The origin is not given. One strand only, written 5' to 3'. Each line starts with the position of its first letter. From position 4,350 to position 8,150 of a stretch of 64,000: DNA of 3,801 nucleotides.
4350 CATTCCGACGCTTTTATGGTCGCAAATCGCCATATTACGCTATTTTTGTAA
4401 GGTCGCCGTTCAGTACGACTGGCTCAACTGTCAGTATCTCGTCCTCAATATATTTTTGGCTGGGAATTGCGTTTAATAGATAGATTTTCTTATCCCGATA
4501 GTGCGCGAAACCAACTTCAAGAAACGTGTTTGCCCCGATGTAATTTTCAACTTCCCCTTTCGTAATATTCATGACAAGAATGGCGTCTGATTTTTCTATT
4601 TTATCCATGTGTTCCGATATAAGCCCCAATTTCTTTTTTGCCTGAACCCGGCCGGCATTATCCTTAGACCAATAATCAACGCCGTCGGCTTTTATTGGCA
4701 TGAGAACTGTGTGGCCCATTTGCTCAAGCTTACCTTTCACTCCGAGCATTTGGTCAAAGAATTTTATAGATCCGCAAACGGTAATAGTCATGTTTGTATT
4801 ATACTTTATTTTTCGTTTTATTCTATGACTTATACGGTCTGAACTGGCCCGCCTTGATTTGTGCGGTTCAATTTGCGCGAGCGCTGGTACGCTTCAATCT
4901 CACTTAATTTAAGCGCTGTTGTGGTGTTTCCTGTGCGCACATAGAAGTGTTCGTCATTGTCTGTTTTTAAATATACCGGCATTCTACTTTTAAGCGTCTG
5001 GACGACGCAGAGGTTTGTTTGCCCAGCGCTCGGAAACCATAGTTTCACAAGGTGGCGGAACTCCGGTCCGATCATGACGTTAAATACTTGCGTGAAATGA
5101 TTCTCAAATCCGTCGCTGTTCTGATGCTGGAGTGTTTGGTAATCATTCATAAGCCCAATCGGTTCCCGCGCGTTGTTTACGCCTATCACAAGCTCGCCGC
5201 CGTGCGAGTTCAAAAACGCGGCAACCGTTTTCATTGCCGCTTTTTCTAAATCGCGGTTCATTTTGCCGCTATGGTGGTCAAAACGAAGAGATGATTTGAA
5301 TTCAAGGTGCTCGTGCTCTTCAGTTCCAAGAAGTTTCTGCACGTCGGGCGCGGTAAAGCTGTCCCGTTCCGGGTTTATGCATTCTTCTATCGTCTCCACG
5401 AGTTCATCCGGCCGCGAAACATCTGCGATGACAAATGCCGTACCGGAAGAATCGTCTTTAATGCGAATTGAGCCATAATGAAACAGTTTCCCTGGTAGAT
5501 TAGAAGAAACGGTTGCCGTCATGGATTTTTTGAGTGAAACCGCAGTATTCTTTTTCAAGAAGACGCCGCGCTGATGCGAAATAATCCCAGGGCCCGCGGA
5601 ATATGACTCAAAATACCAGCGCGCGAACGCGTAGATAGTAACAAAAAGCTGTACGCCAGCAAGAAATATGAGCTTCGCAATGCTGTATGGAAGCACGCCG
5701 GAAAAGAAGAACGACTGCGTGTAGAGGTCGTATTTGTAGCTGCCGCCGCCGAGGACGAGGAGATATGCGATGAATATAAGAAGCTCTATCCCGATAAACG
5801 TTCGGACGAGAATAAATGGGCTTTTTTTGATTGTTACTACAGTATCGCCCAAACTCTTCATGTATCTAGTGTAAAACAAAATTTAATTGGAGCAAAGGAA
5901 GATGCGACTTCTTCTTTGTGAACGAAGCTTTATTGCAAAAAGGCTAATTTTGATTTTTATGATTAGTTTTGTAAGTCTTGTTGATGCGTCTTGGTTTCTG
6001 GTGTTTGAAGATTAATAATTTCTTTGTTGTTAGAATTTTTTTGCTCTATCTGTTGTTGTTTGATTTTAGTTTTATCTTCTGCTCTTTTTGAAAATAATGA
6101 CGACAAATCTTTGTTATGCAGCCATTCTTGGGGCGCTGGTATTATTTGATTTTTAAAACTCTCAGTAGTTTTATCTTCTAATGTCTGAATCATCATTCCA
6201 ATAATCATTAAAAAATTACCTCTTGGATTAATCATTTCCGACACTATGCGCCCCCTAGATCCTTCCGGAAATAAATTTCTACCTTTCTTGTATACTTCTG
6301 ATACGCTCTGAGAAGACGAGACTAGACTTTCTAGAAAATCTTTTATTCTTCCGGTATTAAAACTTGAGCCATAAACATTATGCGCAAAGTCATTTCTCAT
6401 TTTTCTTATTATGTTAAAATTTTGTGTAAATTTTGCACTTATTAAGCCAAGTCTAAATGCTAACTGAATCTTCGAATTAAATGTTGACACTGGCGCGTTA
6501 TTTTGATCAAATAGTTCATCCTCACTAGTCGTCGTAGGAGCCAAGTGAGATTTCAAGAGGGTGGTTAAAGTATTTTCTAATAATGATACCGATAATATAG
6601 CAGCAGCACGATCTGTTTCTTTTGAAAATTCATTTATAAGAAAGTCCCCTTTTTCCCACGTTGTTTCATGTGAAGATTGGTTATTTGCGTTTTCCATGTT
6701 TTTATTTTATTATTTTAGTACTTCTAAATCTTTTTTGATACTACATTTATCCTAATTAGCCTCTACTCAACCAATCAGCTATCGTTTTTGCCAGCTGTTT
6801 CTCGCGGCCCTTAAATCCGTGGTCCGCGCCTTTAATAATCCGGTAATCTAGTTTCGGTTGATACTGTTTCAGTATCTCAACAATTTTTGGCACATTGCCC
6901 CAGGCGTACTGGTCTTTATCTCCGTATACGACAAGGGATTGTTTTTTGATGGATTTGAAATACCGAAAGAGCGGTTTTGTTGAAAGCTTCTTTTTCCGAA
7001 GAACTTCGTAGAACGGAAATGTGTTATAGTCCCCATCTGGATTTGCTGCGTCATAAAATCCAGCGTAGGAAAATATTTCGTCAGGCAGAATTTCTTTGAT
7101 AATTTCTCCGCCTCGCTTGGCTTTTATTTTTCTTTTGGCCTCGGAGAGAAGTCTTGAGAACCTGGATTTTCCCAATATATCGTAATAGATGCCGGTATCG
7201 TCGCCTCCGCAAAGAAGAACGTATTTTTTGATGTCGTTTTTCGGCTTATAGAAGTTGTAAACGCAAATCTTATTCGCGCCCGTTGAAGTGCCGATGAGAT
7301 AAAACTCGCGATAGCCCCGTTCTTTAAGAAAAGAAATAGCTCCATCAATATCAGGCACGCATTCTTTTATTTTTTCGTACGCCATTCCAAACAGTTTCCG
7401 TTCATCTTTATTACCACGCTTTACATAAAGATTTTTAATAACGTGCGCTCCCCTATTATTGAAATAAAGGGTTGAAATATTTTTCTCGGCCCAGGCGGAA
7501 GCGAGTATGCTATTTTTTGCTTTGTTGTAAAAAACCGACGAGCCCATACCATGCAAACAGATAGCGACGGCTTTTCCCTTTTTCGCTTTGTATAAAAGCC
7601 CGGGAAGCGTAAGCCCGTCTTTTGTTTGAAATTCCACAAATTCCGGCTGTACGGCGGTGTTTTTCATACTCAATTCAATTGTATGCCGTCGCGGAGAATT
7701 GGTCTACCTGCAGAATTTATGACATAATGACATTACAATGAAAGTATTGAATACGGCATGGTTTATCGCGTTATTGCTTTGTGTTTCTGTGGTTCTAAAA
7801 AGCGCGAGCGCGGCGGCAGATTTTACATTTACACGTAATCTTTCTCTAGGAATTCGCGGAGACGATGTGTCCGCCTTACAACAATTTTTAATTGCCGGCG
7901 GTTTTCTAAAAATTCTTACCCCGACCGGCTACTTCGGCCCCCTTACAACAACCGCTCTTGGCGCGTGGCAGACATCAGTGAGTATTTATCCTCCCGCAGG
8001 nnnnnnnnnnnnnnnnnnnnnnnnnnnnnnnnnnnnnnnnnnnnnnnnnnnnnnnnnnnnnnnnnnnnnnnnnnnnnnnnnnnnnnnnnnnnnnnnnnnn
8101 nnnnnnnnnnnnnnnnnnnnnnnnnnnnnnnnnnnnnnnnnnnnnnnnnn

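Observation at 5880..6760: AT-rich inserted gene encoding a HEPN/MtlR-like protein (Rx4H) with a Q/K/N-rich tail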

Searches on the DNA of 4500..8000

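Call 54: search_rna_families(source=window, start=4500, end=8000, threshold=evalue, max_evalue=1)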
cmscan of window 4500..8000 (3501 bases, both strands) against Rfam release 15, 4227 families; matches with E-value up to 1: 0.
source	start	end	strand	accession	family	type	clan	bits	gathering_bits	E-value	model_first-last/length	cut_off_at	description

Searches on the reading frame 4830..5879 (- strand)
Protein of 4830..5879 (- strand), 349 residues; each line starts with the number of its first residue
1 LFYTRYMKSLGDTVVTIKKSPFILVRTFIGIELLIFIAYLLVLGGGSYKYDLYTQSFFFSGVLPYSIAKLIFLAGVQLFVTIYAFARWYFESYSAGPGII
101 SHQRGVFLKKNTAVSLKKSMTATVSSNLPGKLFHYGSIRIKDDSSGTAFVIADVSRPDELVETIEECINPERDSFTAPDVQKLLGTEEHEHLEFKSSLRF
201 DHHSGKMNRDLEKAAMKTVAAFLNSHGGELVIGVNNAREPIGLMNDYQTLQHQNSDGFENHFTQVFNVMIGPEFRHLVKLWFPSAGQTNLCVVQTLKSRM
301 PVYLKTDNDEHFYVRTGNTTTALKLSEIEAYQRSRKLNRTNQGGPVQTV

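Call 4: search_protein_families(library=pfam, proteins=[window:4830-5879:-], max_evalue=1)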
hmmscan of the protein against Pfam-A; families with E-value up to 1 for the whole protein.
window:4830-5879:- (349 aa): 2 families
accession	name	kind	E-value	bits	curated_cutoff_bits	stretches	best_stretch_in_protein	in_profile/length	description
PF04326.19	SLFN_AlbA_2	-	2.6e-16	60.6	25.3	1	188-323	1-117/118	Schlafen, AlbA_2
PF03703.20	bPH_2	-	0.00016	22.3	22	1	92-164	5-78/78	Bacterial PH domain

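Call 5: search_protein_families(library=padloc, proteins=[window:4830-5879:-], max_evalue=1)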
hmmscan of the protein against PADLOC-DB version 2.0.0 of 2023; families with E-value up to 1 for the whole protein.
window:4830-5879:- (349 aa): 0 families

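Call 6: search_protein_families(library=ncbifam, proteins=[window:4830-5879:-], max_evalue=1)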
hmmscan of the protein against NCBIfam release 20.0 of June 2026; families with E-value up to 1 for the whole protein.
window:4830-5879:- (349 aa): 0 families
